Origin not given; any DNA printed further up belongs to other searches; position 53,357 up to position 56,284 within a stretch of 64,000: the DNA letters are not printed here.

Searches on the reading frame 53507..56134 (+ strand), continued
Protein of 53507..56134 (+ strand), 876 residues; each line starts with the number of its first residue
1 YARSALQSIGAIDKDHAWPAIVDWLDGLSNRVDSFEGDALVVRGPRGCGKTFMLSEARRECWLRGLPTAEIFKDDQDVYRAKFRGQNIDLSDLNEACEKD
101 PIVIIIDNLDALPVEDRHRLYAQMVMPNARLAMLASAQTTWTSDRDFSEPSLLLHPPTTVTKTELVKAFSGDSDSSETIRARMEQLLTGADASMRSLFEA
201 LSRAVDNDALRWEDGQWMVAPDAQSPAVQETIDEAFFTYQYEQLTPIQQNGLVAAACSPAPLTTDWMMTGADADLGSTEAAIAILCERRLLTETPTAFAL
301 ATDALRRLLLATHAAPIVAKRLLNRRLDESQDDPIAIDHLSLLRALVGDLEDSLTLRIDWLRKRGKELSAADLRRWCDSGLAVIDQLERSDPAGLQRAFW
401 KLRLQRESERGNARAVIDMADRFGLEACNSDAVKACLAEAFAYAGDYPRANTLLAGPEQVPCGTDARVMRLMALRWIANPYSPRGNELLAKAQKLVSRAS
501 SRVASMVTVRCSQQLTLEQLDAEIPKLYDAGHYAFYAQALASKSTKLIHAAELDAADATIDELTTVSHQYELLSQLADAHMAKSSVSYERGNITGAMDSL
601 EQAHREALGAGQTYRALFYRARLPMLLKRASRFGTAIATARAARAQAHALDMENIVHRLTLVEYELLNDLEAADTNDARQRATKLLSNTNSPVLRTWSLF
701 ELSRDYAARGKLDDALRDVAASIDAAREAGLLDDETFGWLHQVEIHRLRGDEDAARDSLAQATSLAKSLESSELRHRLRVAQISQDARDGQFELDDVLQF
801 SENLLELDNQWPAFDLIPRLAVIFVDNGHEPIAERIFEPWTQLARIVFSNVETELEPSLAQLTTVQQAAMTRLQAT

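Call 84: find_encoding_contigs(protein=P0144, flank=6000, max_places=2)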
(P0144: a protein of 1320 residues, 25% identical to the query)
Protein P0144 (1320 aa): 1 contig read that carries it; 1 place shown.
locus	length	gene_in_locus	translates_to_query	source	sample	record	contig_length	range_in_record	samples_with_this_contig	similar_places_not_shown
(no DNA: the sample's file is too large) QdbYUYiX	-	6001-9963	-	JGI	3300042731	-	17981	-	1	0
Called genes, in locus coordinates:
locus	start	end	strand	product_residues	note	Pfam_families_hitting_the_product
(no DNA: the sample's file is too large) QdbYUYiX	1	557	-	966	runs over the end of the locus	PF07719:TPR_2 (faint), PF13428:TPR_14 (faint), PF13424:TPR_12 (weak), PF13181:TPR_8 (faint), PF13424:TPR_12 (weak), PF12770:CHAT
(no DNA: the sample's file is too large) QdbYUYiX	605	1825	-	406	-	-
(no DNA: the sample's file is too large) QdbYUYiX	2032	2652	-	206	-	PF06445:GyrI-like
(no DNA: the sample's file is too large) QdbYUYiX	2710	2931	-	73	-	-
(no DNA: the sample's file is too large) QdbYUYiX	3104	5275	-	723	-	PF05569:Peptidase_M56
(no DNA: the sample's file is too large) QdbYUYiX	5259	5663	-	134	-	PF03965:Penicillinase_R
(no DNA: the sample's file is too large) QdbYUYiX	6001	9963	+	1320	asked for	PF00069:Pkinase, PF07714:PK_Tyr_Ser-Thr, PF03109:ABC1 (weak), PF13424:TPR_12 (faint), PF13191:AAA_16 (faint), PF14938:SNAP (faint), PF17874:TPR_MalT (faint)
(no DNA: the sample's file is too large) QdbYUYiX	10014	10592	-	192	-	-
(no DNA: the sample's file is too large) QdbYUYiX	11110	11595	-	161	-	?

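Call 94: find_encoding_contigs(protein=P0142, flank=6000, max_places=2)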
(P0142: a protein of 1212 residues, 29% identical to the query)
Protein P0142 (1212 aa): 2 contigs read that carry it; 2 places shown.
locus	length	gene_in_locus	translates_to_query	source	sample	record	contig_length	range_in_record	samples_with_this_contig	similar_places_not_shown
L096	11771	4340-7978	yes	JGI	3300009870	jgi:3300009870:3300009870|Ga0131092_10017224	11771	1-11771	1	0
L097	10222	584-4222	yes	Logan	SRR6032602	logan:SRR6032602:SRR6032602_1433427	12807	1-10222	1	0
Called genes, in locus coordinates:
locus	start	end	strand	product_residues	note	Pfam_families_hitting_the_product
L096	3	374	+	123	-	?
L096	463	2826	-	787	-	PF13715:CarbopepD_reg_2 (faint), PF13620:CarboxypepD_reg (weak), PF22904:NOMO1-like_2nd (faint), PF14686:fn3_3 (faint), PF22352:K319L-like_PKD (faint), PF13620:CarboxypepD_reg (weak), PF00801:PKD, PF18911:PKD_4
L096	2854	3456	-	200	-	PF13620:CarboxypepD_reg, PF13715:CarbopepD_reg_2 (weak), PF13860:FlgD_ig (faint), PF18962:Por_Secre_tail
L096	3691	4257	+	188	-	-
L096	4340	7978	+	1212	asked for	PF00069:Pkinase, PF07714:PK_Tyr_Ser-Thr, PF03109:ABC1 (weak)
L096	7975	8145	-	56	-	-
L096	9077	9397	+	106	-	-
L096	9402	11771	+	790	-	?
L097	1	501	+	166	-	?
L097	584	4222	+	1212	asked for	PF00069:Pkinase, PF07714:PK_Tyr_Ser-Thr, PF03109:ABC1 (weak)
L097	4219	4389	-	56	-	-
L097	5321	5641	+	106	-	-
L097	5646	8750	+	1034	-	PF17874:TPR_MalT (faint), PF13424:TPR_12, PF00004:AAA (weak), PF00158:Sigma54_activat, PF07728:AAA_5 (weak), PF14532:Sigma54_activ_2, PF25601:AAA_lid_14, PF02954:HTH_8, +4 more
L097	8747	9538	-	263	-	PF12679:ABC2_membrane_2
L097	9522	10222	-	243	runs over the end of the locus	PF00005:ABC_tran, PF13304:AAA_21 (weak)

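Call 96: search_protein_families(library=pfam, proteins=[L094:3876-4478:-, L095:9973-10569:-], max_evalue=1)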
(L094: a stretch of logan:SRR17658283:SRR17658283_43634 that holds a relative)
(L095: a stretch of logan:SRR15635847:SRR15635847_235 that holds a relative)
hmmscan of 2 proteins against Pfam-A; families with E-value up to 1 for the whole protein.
L094:3876-4478:- (200 aa): 1 family
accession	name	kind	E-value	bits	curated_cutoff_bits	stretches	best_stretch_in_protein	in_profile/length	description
PF22880.2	DUF7019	-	0.12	12.5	22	1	117-156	58-96/212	Family of unknown function (DUF7019)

L095:9973-10569:- (198 aa): 1 family
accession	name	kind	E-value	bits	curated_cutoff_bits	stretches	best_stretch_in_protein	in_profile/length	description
PF00791.26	ZU5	-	0.049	14.3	21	1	125-144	60-79/97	ZU5 domain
